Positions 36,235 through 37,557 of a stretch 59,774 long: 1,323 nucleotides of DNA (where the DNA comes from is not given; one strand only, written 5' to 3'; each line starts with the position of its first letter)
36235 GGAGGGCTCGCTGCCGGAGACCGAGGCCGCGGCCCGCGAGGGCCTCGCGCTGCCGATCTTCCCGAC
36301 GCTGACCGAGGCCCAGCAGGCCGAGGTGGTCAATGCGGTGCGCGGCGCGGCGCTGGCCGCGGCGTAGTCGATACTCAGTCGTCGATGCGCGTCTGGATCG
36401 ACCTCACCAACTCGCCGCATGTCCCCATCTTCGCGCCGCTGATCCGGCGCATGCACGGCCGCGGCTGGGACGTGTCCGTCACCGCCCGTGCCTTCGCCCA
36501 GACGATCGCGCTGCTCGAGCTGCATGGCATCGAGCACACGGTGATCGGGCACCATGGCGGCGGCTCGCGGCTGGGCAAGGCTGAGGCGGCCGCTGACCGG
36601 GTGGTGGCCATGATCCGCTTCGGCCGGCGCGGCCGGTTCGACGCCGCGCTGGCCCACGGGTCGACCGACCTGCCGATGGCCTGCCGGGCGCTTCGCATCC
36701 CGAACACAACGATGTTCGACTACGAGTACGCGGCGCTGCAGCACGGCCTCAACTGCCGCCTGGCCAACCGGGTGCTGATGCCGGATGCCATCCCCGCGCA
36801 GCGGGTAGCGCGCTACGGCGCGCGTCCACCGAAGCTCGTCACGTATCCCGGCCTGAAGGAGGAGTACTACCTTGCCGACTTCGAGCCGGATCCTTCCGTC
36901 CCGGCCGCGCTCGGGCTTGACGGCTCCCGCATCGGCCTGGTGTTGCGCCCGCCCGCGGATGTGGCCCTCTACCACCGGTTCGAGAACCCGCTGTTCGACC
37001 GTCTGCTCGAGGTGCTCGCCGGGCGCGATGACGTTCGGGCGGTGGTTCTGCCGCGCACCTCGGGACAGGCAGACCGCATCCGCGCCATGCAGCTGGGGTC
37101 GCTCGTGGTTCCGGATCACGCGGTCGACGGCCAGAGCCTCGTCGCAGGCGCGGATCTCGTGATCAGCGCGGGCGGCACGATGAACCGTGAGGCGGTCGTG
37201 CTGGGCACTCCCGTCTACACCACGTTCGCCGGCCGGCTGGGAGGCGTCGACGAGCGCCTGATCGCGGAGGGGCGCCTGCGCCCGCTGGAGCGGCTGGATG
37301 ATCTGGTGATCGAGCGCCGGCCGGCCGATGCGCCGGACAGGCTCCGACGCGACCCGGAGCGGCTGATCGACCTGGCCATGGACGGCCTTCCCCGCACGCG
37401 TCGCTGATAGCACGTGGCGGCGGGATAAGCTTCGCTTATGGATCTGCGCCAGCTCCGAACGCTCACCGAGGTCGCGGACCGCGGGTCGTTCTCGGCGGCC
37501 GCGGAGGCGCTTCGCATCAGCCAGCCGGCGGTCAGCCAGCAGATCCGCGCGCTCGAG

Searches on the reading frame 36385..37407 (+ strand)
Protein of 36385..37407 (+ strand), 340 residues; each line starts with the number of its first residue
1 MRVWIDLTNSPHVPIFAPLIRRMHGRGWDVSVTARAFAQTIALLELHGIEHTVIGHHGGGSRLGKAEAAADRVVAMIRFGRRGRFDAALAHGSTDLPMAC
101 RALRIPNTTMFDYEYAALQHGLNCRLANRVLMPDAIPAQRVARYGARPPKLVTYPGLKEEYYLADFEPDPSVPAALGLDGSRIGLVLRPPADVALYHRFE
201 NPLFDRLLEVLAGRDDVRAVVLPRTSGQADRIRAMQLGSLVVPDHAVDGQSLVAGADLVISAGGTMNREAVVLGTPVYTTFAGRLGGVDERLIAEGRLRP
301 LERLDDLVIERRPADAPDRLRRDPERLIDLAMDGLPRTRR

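Call 72: search_protein_families(library=pfam, proteins=[window:36385-37407:+], max_evalue=0.0001)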
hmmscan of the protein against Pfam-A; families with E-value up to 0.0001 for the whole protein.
window:36385-37407:+ (340 aa): 1 family
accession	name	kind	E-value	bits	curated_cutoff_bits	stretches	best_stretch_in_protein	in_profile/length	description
PF04007.18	DUF354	-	7.4e-47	160.6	22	1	2-307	2-312/349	Protein of unknown function (DUF354)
